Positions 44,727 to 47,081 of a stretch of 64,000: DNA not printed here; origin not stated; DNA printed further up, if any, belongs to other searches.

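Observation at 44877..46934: Natural fusion of a glutamine amidotransferase/AsnB-type synthetase with a Dph6-type diphthine-ammonia ligase domain, near dphB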

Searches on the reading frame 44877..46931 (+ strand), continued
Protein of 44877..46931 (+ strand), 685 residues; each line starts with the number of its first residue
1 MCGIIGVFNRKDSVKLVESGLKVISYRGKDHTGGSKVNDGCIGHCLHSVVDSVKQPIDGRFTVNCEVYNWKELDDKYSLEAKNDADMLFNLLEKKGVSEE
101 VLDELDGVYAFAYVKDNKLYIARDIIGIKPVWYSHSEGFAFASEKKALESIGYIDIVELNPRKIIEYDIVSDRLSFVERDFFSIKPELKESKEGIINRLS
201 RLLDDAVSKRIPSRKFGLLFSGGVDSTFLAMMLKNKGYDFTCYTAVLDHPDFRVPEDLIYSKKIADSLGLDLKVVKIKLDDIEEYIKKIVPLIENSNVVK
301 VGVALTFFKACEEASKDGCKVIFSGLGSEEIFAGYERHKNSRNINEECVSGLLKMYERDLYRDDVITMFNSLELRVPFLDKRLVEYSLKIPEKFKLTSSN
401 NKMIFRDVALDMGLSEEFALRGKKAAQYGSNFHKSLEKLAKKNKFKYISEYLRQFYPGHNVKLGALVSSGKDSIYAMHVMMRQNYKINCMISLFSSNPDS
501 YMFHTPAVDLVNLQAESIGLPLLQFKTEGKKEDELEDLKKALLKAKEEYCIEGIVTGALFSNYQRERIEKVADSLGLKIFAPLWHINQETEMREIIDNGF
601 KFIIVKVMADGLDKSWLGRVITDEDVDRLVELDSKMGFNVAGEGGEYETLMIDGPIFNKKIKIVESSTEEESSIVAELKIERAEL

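Call 5: find_homologous_proteins(query=window:44877-46931:+, max_evalue=1e-10)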
Query window:44877-46931:+ (685 aa): 3992 proteins with E <= 1e-10 among 8000 candidates; the best 120 are listed.
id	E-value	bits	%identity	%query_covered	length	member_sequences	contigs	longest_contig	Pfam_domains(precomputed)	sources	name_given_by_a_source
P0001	0.0e+0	1524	100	100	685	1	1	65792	PF00733.28,PF28410.1,PF24167.2,PF01902.25,PF13522.12,PF13537.12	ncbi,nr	ncbi:diphthine--ammonia ligase [Candidatus Woesearchaeota archaeon]|nr:diphthine--ammonia ligase [Ca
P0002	0.0e+0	1043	69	100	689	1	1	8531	PF00733.28,PF28410.1,PF24167.2,PF03054.23,PF01902.25,PF13522.12,PF13537.12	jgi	jgi:asparagine synthase (glutamine-hydrolysing)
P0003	0.0e+0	1042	67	100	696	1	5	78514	PF00733.28,PF28410.1,PF24167.2,PF06508.20,PF01902.25,PF13522.12,PF13537.12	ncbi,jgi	-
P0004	0.0e+0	1042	68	100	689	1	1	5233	PF00733.28,PF28410.1,PF24167.2,PF03054.23,PF01902.25,PF13522.12,PF13537.12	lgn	-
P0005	0.0e+0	1041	68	100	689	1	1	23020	PF00733.28,PF28410.1,PF24167.2,PF03054.23,PF01902.25,PF13522.12,PF13537.12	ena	-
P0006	0.0e+0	1039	67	100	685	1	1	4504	PF00733.28,PF28410.1,PF24167.2,PF01902.25,PF13522.12,PF13537.12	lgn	-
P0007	0.0e+0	1039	67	100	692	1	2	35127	PF00733.28,PF28410.1,PF24167.2,PF03054.23,PF01902.25,PF13522.12,PF13537.12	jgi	jgi:asparagine synthase (glutamine-hydrolysing)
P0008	0.0e+0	1027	66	100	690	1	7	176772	PF00733.28,PF28410.1,PF01902.25,PF13522.12,PF13537.12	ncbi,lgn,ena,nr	ncbi:diphthine--ammonia ligase [archaeon]|nr:diphthine--ammonia ligase [archaeon]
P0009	0.0e+0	1025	66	100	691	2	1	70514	PF00733.28,PF28410.1,PF24167.2,PF06508.20,PF01902.25,PF13522.12,PF13537.12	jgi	-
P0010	0.0e+0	1019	67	100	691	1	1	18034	PF00733.28,PF28410.1,PF24167.2,PF03054.23,PF02568.21,PF01902.25,PF13522.12,PF13537.12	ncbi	-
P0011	0.0e+0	1015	66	100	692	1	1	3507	PF00733.28,PF28410.1,PF24167.2,PF02568.21,PF01902.25,PF13522.12,PF02540.24,PF13537.12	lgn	-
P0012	0.0e+0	1014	66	100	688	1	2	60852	PF00733.28,PF28410.1,PF24167.2,PF06508.20,PF01902.25,PF13522.12,PF13537.12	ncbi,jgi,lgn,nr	ncbi:diphthine--ammonia ligase [Candidatus Woesearchaeota archaeon]|nr:diphthine--ammonia ligase [Ca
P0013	0.0e+0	1014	65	100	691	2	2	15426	PF00733.28,PF28410.1,PF24167.2,PF02568.21,PF01902.25,PF13522.12,PF13537.12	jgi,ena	-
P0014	0.0e+0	1011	65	100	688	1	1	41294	PF00733.28,PF28410.1,PF24167.2,PF03054.23,PF06508.20,PF01902.25,PF13522.12,PF13537.12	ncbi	ncbi:diphthine--ammonia ligase, partial [Bacteroidota bacterium]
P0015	1.4e-298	1010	66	100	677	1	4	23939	PF00733.28,PF28410.1,PF24167.2,PF01902.25,PF13522.12,PF13537.12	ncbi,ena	-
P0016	1.9e-298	1010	65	100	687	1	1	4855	PF00733.28,PF28410.1,PF24167.2,PF01902.25,PF13522.12,PF13537.12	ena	-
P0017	1.3e-297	1007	65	100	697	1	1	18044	PF00733.28,PF28410.1,PF24167.2,PF03054.23,PF01902.25,PF13522.12,PF13537.12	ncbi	ncbi:MAG: diphthine--ammonia ligase [Nanoarchaeota archaeon]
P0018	2.6e-297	1006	64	100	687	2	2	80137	PF00733.28,PF28410.1,PF24167.2,PF01902.25,PF13522.12,PF13537.12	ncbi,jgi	-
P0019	5.6e-297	1005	65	100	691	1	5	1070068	PF00733.28,PF28410.1,PF24167.2,PF01902.25,PF13522.12,PF13537.12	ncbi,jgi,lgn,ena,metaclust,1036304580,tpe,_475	jgi:diphthine-ammonia ligase|metaclust:\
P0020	1.0e-296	1004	67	100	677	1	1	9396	PF00733.28,PF28410.1,PF24167.2,PF03054.23,PF01902.25,PF13522.12,PF13537.12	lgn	-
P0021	1.5e-296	1004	66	100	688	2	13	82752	PF00733.28,PF28410.1,PF24167.2,PF01902.25,PF13522.12,PF13537.12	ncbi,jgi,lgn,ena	jgi:diphthine-ammonia ligase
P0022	1.9e-295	1000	66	100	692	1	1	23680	PF00733.28,PF28410.1,PF24167.2,PF03054.23,PF01902.25,PF13522.12,PF13537.12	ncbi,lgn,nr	ncbi:MAG: diphthine--ammonia ligase [Candidatus Nanoarchaeia archaeon]|nr:diphthine--ammonia ligase 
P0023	4.9e-295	999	65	100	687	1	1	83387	PF00733.28,PF28410.1,PF24167.2,PF03054.23,PF01902.25,PF13522.12,PF13537.12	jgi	jgi:diphthine-ammonia ligase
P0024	2.1e-294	997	64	100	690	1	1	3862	PF00733.28,PF28410.1,PF24167.2,PF03054.23,PF06508.20,PF01902.25,PF13522.12,PF02540.24,PF13537.12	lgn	-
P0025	1.5e-293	994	65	100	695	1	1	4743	PF00733.28,PF28410.1,PF24167.2,PF03054.23,PF01902.25,PF13522.12,PF13537.12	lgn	-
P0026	5.6e-293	992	64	100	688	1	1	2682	PF00733.28,PF28410.1,PF24167.2,PF03054.23,PF06508.20,PF01902.25,PF13522.12,PF13537.12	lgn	-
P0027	9.0e-292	988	65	100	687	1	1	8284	PF00733.28,PF28410.1,PF24167.2,PF02568.21,PF01902.25,PF13522.12,PF13537.12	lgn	-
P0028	8.0e-291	985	64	100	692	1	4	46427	PF00733.28,PF28410.1,PF24167.2,PF01902.25,PF13522.12,PF13537.12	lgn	-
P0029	3.0e-290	983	64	100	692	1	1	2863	PF00733.28,PF28410.1,PF24167.2,PF03054.23,PF06508.20,PF01902.25,PF13522.12,PF13537.12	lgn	-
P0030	1.2e-289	981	63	100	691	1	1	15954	PF00733.28,PF28410.1,PF24167.2,PF03054.23,PF06508.20,PF01902.25,PF13522.12,PF13537.12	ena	-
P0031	3.0e-289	979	63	100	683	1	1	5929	PF00733.28,PF28410.1,PF01902.25,PF13522.12,PF13537.12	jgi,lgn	-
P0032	7.4e-289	978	64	97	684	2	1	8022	PF00733.28,PF28410.1,PF24167.2,PF01902.25,PF13522.12,PF13537.12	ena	-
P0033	1.7e-288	977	64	100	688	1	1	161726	PF00733.28,PF28410.1,PF24167.2,PF03054.23,PF06508.20,PF01902.25,PF13522.12,PF13537.12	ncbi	ncbi:MAG: diphthine--ammonia ligase [archaeon]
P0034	1.8e-288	977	63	100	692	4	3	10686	PF00733.28,PF28410.1,PF24167.2,PF06508.20,PF01902.25,PF13522.12,PF13537.12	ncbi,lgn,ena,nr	ncbi:MAG: diphthine--ammonia ligase [Nanoarchaeota archaeon]|nr:diphthine--ammonia ligase [Nanoarcha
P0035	2.3e-288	977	63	100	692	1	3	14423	PF00733.28,PF28410.1,PF24167.2,PF01902.25,PF13522.12,PF13537.12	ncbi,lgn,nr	ncbi:diphthine--ammonia ligase [Candidatus Woesearchaeota archaeon]|nr:diphthine--ammonia ligase [Ca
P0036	4.7e-288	976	63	100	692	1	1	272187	PF00733.28,PF28410.1,PF24167.2,PF01902.25,PF13522.12,PF13537.12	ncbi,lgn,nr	ncbi:MAG: diphthine--ammonia ligase [Candidatus Woesearchaeota archaeon]|nr:diphthine--ammonia ligas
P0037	5.2e-288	975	63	100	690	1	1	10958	PF00733.28,PF28410.1,PF24167.2,PF01902.25,PF13522.12,PF02540.24,PF13537.12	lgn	-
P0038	2.2e-287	973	64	100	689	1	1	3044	PF00733.28,PF28410.1,PF24167.2,PF01902.25,PF13522.12,PF02540.24,PF13537.12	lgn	-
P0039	3.1e-287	973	63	100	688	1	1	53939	PF00733.28,PF28410.1,PF03054.23,PF06508.20,PF01902.25,PF13522.12,PF13537.12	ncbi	ncbi:MAG: diphthine--ammonia ligase [archaeon]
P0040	5.8e-287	972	62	100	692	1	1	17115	PF00733.28,PF28410.1,PF01902.25,PF13522.12,PF13537.12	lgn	-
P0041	9.2e-287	971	64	100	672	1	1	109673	PF00733.28,PF28410.1,PF24167.2,PF01902.25,PF13522.12,PF13537.12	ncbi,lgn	-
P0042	1.7e-286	970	61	100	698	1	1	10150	PF00733.28,PF28410.1,PF24167.2,PF02568.21,PF01902.25,PF13522.12,PF13537.12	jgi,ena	-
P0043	1.2e-285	968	64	100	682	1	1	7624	PF00733.28,PF28410.1,PF24167.2,PF03054.23,PF06508.20,PF01902.25,PF13522.12,PF13537.12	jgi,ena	-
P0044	4.2e-285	966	64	100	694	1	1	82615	PF00733.28,PF28410.1,PF24167.2,PF03054.23,PF01902.25,PF13522.12,PF13537.12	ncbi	-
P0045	7.0e-285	965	63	100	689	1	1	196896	PF00733.28,PF28410.1,PF24167.2,PF03054.23,PF01902.25,PF13522.12,PF13537.12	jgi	jgi:diphthine-ammonia ligase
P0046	1.4e-284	964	62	100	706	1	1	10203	PF00733.28,PF28410.1,PF01902.25,PF13522.12,PF13537.12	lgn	-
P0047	2.1e-284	963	63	100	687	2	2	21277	PF00733.28,PF28410.1,PF24167.2,PF06508.20,PF01902.25,PF13522.12,PF13537.12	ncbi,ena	-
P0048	2.2e-283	960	64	100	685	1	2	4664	PF00733.28,PF28410.1,PF24167.2,PF01902.25,PF13522.12,PF13537.12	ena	-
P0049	4.5e-283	959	61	100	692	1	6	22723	PF00733.28,PF28410.1,PF24167.2,PF03054.23,PF06508.20,PF01902.25,PF13522.12,PF13537.12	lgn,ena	-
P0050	4.6e-283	959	64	100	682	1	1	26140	PF00733.28,PF28410.1,PF24167.2,PF03054.23,PF06508.20,PF01902.25,PF13522.12,PF13537.12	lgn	-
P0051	1.0e-282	958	63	100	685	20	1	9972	PF00733.28,PF28410.1,PF24167.2,PF01902.25,PF13522.12,PF13537.12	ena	-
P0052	2.3e-282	957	62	100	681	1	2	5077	PF00733.28,PF28410.1,PF24167.2,PF03054.23,PF06508.20,PF01902.25,PF13522.12,PF02540.24,PF13537.12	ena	-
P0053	4.0e-282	956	61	100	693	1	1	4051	PF00733.28,PF28410.1,PF24167.2,PF01902.25,PF13522.12,PF13537.12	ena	-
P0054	4.0e-282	956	62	100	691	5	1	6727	PF00733.28,PF28410.1,PF24167.2,PF01902.25,PF13522.12,PF13537.12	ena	-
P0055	6.9e-282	955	62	100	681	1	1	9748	PF00733.28,PF28410.1,PF24167.2,PF03054.23,PF06508.20,PF01902.25,PF13522.12,PF02540.24,PF13537.12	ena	-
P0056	1.9e-281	954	62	100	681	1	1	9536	PF00733.28,PF28410.1,PF24167.2,PF03054.23,PF06508.20,PF01902.25,PF13522.12,PF02540.24,PF13537.12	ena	-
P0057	4.0e-281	953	63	100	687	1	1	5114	PF00733.28,PF28410.1,PF24167.2,PF03054.23,PF01902.25,PF13522.12,PF13537.12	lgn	-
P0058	8.1e-281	952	64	100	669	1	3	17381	PF00733.28,PF28410.1,PF24167.2,PF01902.25,PF13522.12,PF13537.12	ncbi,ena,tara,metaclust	tara:strand:- start:90 stop:2099 length:2010 start_codon:yes stop_codon:yes gene_type:complete|metac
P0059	2.1e-280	950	61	100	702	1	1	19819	PF00733.28,PF28410.1,PF01902.25,PF13522.12,PF02540.24,PF13537.12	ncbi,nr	ncbi:diphthine--ammonia ligase [Candidatus Woesearchaeota archaeon]|nr:MAG: diphthine--ammonia ligas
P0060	2.5e-280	950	62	100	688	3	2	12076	PF00733.28,PF28410.1,PF24167.2,PF01902.25,PF13522.12,PF13537.12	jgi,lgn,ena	-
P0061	3.4e-280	950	61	100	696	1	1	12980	PF00733.28,PF28410.1,PF24167.2,PF03054.23,PF06508.20,PF01902.25,PF13522.12,PF02540.24,PF13537.12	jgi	jgi:diphthine-ammonia ligase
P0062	3.8e-280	949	63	100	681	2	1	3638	PF00733.28,PF28410.1,PF01902.25,PF13522.12,PF13537.12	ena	-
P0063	4.5e-280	949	61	100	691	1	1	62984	PF00733.28,PF28410.1,PF24167.2,PF06508.20,PF01902.25,PF13522.12,PF13537.12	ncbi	-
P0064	5.2e-279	946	61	100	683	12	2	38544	PF00733.28,PF28410.1,PF24167.2,PF03054.23,PF06508.20,PF01902.25,PF13522.12,PF02540.24,PF13537.12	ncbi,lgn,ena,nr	ncbi:MAG: diphthine--ammonia ligase [Candidatus Woesearchaeota archaeon]|nr:diphthine--ammonia ligas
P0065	7.6e-279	945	62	98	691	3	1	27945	PF00733.28,PF28410.1,PF24167.2,PF03054.23,PF06508.20,PF01902.25,PF13522.12,PF13537.12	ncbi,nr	ncbi:ATP-binding protein [Candidatus Woesearchaeota archaeon]|nr:ATP-binding protein [Candidatus Woe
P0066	8.4e-279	945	61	100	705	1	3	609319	PF00733.28,PF28410.1,PF24167.2,PF06508.20,PF01902.25,PF13522.12,PF13537.12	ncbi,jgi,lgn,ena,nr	ncbi:diphthine--ammonia ligase [Candidatus Woesearchaeota archaeon]|jgi:diphthine-ammonia ligase|nr:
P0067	1.1e-278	945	62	98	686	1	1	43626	PF00733.28,PF28410.1,PF01902.25,PF13522.12,PF13537.12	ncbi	-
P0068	2.9e-278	943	62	100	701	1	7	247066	PF00733.28,PF28410.1,PF24167.2,PF01902.25,PF13522.12,PF13537.12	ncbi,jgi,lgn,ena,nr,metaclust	ncbi:diphthine--ammonia ligase [Candidatus Woesearchaeota archaeon]|jgi:diphthine-ammonia ligase|nr:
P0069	3.9e-278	943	61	100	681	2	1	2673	PF00733.28,PF28410.1,PF24167.2,PF03054.23,PF06508.20,PF01902.25,PF13522.12,PF13537.12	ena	-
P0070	2.7e-277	940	62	100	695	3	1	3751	PF00733.28,PF28410.1,PF24167.2,PF03054.23,PF01902.25,PF13522.12,PF13537.12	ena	-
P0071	1.6e-276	937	63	100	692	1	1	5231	PF00733.28,PF28410.1,PF24167.2,PF03054.23,PF06508.20,PF02568.21,PF01902.25,PF13522.12,PF13537.12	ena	-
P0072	3.0e-276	937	61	100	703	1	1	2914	PF00733.28,PF28410.1,PF24167.2,PF01902.25,PF13522.12,PF13537.12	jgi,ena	-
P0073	3.6e-276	936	61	100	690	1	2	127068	PF00733.28,PF28410.1,PF03054.23,PF01902.25,PF13522.12,PF13537.12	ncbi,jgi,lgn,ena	-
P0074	4.2e-276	936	61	100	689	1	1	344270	PF00733.28,PF28410.1,PF24167.2,PF01902.25,PF13522.12,PF13537.12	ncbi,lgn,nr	ncbi:MAG: diphthine--ammonia ligase [Candidatus Nanoarchaeia archaeon]|nr:diphthine--ammonia ligase 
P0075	8.0e-276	935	63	100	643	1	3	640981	PF00733.28,PF28410.1,PF24167.2,PF03054.23,PF06508.20,PF01902.25,PF13522.12,PF02540.24,PF13537.12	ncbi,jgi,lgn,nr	ncbi:diphthine--ammonia ligase [Candidatus Woesearchaeota archaeon]|nr:diphthine--ammonia ligase [Ca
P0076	1.0e-275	935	60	100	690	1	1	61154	PF00733.28,PF28410.1,PF24167.2,PF01902.25,PF13522.12,PF13537.12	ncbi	-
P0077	4.4e-275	933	62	100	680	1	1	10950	PF00733.28,PF28410.1,PF24167.2,PF01902.25,PF13522.12,PF13537.12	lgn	-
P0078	6.2e-275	932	59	100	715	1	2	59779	PF00733.28,PF28410.1,PF24167.2,PF03054.23,PF06508.20,PF01902.25,PF13522.12,PF13537.12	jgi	jgi:diphthine-ammonia ligase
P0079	1.7e-274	931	61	100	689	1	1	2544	PF00733.28,PF28410.1,PF24167.2,PF03054.23,PF06508.20,PF01902.25,PF13522.12,PF13537.12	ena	-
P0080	1.8e-273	927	61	100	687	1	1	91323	PF00733.28,PF28410.1,PF24167.2,PF01902.25,PF13522.12,PF13537.12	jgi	jgi:diphthine-ammonia ligase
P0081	2.6e-273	927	59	100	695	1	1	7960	PF00733.28,PF28410.1,PF01902.25,PF13522.12,PF13537.12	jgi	jgi:asparagine synthase (glutamine-hydrolysing)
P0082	3.3e-273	926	61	100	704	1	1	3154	PF00733.28,PF28410.1,PF24167.2,PF03054.23,PF01902.25,PF13522.12,PF13537.12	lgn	-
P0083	4.7e-272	923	60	100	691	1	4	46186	PF00733.28,PF28410.1,PF24167.2,PF03054.23,PF01902.25,PF13522.12,PF13537.12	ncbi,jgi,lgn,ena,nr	ncbi:MAG: diphthine--ammonia ligase [Nanoarchaeota archaeon]|nr:diphthine--ammonia ligase [Nanoarcha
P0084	1.5e-271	921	60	100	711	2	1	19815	PF00733.28,PF28410.1,PF24167.2,PF01902.25,PF13522.12,PF13537.12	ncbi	ncbi:MAG: diphthine--ammonia ligase [Candidatus Woesearchaeota archaeon]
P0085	1.9e-271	921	59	100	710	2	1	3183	PF00733.28,PF28410.1,PF24167.2,PF03054.23,PF06508.20,PF01902.25,PF13522.12,PF02540.24,PF13537.12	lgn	-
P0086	3.1e-271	920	61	100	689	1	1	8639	PF00733.28,PF28410.1,PF01902.25,PF13522.12,PF13537.12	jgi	jgi:diphthine-ammonia ligase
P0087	4.5e-271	919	59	100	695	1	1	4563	PF00733.28,PF28410.1,PF24167.2,PF03054.23,PF06508.20,PF01902.25,PF13522.12,PF02540.24,PF13537.12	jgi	jgi:diphthine-ammonia ligase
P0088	4.6e-271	919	60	100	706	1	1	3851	PF00733.28,PF28410.1,PF24167.2,PF03054.23,PF06508.20,PF01902.25,PF13522.12,PF02540.24,PF13537.12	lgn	-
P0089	8.3e-271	919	60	100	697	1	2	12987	PF00733.28,PF28410.1,PF24167.2,PF06508.20,PF01902.25,PF13522.12,PF02540.24,PF13537.12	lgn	-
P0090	1.3e-270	918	60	100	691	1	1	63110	PF00733.28,PF28410.1,PF24167.2,PF01902.25,PF13522.12,PF13537.12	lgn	-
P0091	1.4e-270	918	60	100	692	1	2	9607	PF00733.28,PF28410.1,PF01902.25,PF13522.12,PF13537.12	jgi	-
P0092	3.7e-270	916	59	100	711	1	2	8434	PF00733.28,PF28410.1,PF24167.2,PF03054.23,PF01902.25,PF13522.12,PF02540.24,PF13537.12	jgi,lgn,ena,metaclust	metaclust:\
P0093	1.6e-269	914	60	100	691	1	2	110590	PF00733.28,PF28410.1,PF06508.20,PF01902.25,PF13522.12,PF13537.12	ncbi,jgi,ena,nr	ncbi:diphthine--ammonia ligase [Candidatus Woesearchaeota archaeon]|nr:MAG: diphthine--ammonia ligas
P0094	1.7e-269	914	64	93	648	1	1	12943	PF00733.28,PF28410.1,PF24167.2,PF03054.23,PF01902.25,PF13522.12,PF13537.12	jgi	jgi:asparagine synthase (glutamine-hydrolysing)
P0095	3.1e-269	913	59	100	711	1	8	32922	PF00733.28,PF28410.1,PF24167.2,PF01902.25,PF13522.12,PF13537.12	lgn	-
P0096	3.5e-269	913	60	100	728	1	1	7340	PF00733.28,PF28410.1,PF01902.25,PF13522.12,PF13537.12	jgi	jgi:asparagine synthase (glutamine-hydrolysing)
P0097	8.7e-269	912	59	100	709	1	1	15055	PF00733.28,PF28410.1,PF01902.25,PF13522.12,PF02540.24,PF13537.12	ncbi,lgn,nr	ncbi:TIGR00289 family protein [Candidatus Woesearchaeota archaeon]|nr:TIGR00289 family protein [Cand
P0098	7.3e-268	909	59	97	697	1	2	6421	PF00733.28,PF28410.1,PF24167.2,PF03054.23,PF01902.25,PF13522.12,PF13537.12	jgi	-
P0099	2.0e-267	907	60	100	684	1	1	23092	PF00733.28,PF28410.1,PF24167.2,PF01902.25,PF13522.12,PF13537.12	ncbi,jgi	-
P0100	3.1e-267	907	66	92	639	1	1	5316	PF00733.28,PF28410.1,PF24167.2,PF03054.23,PF01902.25,PF13522.12,PF13537.12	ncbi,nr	ncbi:diphthine--ammonia ligase [Candidatus Woesearchaeota archaeon]|nr:diphthine--ammonia ligase [Ca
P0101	3.2e-267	907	58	100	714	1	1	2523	PF00733.28,PF28410.1,PF24167.2,PF03054.23,PF01902.25,PF13522.12,PF02540.24,PF13537.12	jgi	jgi:diphthine-ammonia ligase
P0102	3.6e-267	907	60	100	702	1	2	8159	PF00733.28,PF28410.1,PF24167.2,PF03054.23,PF06508.20,PF01902.25,PF13522.12,PF13537.12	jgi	jgi:diphthine-ammonia ligase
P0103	1.3e-266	905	59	100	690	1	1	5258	PF00733.28,PF28410.1,PF06508.20,PF01902.25,PF13522.12,PF13537.12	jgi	jgi:diphthine-ammonia ligase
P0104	2.6e-266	904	59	100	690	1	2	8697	PF00733.28,PF28410.1,PF24167.2,PF06508.20,PF01902.25,PF13522.12,PF13537.12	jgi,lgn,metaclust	metaclust:\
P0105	5.3e-266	903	58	100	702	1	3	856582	PF00733.28,PF28410.1,PF24167.2,PF03054.23,PF06508.20,PF01902.25,PF13522.12,PF13537.12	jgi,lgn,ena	jgi:asparagine synthase (glutamine-hydrolysing)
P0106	8.7e-266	902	57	100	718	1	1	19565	PF00733.28,PF28410.1,PF01902.25,PF13522.12,PF13537.12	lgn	-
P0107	2.7e-265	900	58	100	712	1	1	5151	PF00733.28,PF28410.1,PF24167.2,PF01902.25,PF13522.12,PF13537.12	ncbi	-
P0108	4.5e-265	900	60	100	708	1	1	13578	PF00733.28,PF28410.1,PF24167.2,PF03054.23,PF06508.20,PF01902.25,PF13522.12,PF02540.24,PF13537.12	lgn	-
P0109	5.3e-265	899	58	100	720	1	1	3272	PF00733.28,PF28410.1,PF24167.2,PF03054.23,PF01902.25,PF13522.12,PF13537.12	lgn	-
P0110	8.7e-265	899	58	100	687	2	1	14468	PF00733.28,PF28410.1,PF06508.20,PF01902.25,PF13522.12,PF13537.12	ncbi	ncbi:MAG: diphthine--ammonia ligase [Candidatus Woesearchaeota archaeon]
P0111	9.7e-265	898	58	100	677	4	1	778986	PF00733.28,PF28410.1,PF24167.2,PF03054.23,PF06508.20,PF01902.25,PF13522.12,PF13537.12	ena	-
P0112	1.8e-264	898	59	100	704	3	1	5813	PF00733.28,PF28410.1,PF24167.2,PF01902.25,PF13522.12,PF13537.12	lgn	-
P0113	3.5e-264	897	59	99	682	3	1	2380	PF00733.28,PF28410.1,PF24167.2,PF01902.25,PF13522.12,PF13537.12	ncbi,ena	-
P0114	5.0e-264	896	57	100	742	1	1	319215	PF00733.28,PF28410.1,PF24167.2,PF03054.23,PF06508.20,PF02568.21,PF01902.25,PF13522.12,PF13537.12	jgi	jgi:diphthine-ammonia ligase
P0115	8.1e-264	895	59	99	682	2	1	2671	PF00733.28,PF28410.1,PF24167.2,PF01902.25,PF13522.12,PF13537.12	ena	-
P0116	1.5e-263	895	58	100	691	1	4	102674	PF00733.28,PF28410.1,PF24167.2,PF03054.23,PF06508.20,PF01902.25,PF13522.12,PF13537.12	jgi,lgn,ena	-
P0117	1.5e-263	895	58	100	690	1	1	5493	PF00733.28,PF28410.1,PF24167.2,PF03054.23,PF06508.20,PF01902.25,PF13522.12,PF13537.12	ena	-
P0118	7.2e-263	892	59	100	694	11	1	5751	PF00733.28,PF28410.1,PF24167.2,PF03054.23,PF06508.20,PF01902.25,PF13522.12,PF13537.12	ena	-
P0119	1.9e-262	891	58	100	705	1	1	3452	PF00733.28,PF28410.1,PF24167.2,PF03054.23,PF01902.25,PF13522.12,PF13537.12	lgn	-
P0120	1.1e-261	888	59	100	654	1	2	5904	PF00733.28,PF28410.1,PF24167.2,PF01902.25,PF13522.12,PF13537.12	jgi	-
